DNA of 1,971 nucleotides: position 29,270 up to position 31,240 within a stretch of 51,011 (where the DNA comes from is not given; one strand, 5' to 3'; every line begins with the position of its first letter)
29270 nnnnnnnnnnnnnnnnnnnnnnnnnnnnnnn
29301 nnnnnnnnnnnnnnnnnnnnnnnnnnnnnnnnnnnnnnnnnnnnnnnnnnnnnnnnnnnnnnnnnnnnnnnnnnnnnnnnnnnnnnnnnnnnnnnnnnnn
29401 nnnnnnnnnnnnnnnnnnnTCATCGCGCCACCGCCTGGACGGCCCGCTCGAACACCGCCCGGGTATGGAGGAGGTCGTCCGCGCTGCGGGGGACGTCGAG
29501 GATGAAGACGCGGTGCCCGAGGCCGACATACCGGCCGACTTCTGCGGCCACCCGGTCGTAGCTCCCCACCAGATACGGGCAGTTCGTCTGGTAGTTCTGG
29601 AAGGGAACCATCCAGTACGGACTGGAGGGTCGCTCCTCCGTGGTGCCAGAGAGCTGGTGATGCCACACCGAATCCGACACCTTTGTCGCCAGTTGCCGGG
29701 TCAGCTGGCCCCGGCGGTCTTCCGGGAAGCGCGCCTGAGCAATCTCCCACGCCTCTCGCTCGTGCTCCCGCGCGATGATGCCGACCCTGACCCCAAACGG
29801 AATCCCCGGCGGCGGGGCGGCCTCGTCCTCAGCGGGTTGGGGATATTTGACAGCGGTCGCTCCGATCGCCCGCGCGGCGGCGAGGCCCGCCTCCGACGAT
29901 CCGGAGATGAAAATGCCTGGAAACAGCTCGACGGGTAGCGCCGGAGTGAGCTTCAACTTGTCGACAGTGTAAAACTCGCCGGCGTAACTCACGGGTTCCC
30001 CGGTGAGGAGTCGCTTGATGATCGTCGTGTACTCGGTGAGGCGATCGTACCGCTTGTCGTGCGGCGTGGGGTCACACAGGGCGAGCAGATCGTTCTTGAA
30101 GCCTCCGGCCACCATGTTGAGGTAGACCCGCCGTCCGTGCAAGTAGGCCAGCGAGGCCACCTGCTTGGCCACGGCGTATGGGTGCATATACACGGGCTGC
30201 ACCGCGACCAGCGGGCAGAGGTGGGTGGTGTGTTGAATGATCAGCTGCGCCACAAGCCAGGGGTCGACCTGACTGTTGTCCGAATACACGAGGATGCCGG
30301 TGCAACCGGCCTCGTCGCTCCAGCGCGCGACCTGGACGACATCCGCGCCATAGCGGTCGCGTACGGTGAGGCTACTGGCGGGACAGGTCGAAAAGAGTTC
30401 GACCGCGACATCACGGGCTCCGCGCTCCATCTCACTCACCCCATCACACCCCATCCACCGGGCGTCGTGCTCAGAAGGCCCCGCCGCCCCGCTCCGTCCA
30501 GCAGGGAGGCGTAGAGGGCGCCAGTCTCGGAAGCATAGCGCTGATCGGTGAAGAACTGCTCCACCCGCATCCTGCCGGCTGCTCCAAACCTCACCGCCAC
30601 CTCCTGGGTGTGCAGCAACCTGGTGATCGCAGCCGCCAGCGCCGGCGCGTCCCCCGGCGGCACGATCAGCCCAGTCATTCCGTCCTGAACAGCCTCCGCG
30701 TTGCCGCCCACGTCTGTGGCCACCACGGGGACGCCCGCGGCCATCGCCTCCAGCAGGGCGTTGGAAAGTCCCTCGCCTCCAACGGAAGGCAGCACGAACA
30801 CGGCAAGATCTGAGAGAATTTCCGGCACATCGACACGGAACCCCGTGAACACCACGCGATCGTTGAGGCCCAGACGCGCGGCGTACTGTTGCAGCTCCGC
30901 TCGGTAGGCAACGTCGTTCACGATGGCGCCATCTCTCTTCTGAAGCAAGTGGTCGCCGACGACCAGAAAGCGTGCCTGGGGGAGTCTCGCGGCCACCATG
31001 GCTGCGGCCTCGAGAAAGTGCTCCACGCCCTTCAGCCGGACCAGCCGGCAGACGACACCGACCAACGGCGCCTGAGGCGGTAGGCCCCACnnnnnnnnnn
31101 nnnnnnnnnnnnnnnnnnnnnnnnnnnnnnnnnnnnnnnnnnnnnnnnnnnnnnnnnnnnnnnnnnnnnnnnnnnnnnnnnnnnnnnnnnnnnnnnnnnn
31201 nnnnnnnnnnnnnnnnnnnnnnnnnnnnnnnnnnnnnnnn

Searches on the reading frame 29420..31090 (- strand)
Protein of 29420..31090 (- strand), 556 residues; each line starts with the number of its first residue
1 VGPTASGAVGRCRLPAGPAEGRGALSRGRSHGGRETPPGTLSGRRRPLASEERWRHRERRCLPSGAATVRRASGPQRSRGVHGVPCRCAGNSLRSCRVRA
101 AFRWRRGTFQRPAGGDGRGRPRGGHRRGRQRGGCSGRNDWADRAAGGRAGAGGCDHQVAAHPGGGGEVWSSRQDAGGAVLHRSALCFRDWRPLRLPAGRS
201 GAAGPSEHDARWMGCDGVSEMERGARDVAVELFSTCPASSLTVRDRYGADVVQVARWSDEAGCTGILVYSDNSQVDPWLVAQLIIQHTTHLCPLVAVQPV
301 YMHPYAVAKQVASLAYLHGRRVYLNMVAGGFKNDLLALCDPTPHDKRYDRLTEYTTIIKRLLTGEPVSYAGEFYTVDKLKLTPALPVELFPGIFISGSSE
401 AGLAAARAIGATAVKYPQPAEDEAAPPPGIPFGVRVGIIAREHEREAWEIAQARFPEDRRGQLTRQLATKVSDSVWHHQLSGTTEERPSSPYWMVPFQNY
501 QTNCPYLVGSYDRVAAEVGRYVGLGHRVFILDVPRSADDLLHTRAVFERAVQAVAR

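Call 86: search_protein_families(library=pfam, proteins=[window:29420-31090:-], max_evalue=0.0001)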
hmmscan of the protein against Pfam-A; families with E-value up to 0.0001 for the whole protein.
window:29420-31090:- (556 aa): 1 family
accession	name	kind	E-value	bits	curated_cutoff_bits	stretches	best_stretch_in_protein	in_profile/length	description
PF00296.26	Bac_luciferase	-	4.7e-32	112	27.9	1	247-525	21-311/314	Luciferase-like monooxygenase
